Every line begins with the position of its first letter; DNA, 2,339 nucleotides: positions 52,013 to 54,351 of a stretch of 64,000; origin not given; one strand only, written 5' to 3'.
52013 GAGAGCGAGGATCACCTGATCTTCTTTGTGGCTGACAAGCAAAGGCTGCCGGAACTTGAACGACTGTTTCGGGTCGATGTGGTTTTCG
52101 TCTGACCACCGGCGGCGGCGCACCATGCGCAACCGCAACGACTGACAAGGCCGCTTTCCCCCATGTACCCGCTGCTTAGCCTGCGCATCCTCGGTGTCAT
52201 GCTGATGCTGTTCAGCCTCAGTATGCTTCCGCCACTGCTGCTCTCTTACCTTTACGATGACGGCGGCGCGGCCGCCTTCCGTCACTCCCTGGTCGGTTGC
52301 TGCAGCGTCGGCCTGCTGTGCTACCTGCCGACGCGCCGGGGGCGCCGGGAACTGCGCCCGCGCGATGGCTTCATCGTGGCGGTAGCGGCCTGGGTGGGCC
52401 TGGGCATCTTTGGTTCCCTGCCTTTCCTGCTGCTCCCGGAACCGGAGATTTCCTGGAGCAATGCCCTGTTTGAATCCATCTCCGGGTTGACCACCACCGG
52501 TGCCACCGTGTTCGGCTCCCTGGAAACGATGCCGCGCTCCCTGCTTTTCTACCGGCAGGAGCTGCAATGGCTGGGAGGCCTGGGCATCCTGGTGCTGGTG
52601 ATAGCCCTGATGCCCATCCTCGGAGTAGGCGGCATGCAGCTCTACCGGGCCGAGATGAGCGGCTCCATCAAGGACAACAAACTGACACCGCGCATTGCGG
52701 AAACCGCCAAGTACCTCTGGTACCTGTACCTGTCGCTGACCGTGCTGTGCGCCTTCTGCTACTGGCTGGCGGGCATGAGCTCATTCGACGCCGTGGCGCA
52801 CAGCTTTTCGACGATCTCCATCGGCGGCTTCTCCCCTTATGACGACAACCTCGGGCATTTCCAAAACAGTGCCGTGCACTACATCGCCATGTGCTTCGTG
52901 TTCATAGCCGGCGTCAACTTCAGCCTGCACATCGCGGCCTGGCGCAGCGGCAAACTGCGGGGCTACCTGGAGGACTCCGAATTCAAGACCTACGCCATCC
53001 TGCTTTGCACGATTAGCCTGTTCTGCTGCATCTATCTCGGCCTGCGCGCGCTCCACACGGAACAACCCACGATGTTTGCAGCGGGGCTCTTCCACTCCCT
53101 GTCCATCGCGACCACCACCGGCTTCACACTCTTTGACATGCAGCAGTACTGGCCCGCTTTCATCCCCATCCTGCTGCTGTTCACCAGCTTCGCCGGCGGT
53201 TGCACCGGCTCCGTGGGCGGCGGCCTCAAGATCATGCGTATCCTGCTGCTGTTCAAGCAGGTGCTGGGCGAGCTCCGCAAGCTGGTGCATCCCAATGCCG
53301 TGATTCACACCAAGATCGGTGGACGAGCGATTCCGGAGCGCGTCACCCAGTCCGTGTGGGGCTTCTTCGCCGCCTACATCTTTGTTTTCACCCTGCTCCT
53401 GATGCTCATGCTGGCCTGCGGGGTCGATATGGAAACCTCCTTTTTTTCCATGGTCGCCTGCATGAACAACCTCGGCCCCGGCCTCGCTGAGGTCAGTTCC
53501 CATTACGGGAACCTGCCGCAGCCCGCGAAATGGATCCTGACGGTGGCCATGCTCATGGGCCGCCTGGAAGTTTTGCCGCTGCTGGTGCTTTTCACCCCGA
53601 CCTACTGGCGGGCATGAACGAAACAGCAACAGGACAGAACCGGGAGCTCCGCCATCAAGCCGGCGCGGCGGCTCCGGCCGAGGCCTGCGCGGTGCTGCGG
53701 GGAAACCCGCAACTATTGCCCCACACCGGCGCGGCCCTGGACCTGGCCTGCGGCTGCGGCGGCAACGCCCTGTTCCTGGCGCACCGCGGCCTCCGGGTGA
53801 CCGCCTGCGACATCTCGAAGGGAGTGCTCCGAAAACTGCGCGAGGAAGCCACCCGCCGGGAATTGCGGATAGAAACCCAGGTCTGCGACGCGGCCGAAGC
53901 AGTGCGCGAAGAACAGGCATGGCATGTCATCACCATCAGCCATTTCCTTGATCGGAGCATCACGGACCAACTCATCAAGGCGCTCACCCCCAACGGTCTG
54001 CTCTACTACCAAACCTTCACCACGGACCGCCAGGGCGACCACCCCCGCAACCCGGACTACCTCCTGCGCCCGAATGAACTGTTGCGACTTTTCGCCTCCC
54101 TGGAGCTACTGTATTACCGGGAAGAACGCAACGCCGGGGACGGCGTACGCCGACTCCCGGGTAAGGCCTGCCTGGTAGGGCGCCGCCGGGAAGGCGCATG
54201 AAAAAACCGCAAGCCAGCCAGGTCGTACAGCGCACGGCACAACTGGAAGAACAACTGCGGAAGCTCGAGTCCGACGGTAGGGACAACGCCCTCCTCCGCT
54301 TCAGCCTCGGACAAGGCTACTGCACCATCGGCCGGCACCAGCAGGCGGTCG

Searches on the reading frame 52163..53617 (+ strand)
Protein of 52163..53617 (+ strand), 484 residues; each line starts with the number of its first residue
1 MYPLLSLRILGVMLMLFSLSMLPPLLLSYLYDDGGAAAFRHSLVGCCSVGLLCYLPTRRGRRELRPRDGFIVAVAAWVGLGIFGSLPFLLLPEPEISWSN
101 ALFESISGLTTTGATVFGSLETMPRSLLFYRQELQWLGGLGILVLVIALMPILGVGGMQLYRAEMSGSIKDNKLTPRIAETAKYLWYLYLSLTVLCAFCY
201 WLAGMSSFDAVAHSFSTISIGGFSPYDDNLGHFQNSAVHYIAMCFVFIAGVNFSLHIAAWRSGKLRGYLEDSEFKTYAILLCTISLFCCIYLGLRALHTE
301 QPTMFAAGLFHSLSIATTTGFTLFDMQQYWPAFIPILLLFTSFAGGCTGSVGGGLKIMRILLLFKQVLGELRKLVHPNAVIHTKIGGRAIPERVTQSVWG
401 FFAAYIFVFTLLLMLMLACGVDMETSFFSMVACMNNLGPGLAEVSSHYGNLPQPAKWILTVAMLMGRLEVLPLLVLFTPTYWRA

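Call 76: search_protein_families(library=pfam, max_evalue=0.00001, proteins=[window:52163-53617:+])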
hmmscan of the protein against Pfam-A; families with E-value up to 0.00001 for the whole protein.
window:52163-53617:+ (484 aa): 1 family
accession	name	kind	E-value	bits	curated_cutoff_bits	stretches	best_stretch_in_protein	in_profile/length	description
PF02386.22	TrkH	-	9e-80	269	27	1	38-478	4-491/502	Cation transport protein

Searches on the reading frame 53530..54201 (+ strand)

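Call 76: search_protein_families(library=pfam, max_evalue=0.00001, proteins=[window:53530-54201:+])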
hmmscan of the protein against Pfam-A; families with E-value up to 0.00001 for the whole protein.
window:53530-54201:+ (223 aa): 4 families
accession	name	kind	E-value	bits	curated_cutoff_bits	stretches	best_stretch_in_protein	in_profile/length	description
PF13649.12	Methyltransf_25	-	3.6e-12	47.3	27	1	70-156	2-97/97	Methyltransferase domain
PF03848.20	TehB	-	5.7e-08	32.9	20.4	1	67-153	32-121/193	Tellurite resistance protein TehB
PF08241.18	Methyltransf_11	-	8.8e-08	33.1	21.2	1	70-140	1-70/95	Methyltransferase domain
PF08242.18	Methyltransf_12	-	1.9e-07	32.1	30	1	70-158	1-98/98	Methyltransferase domain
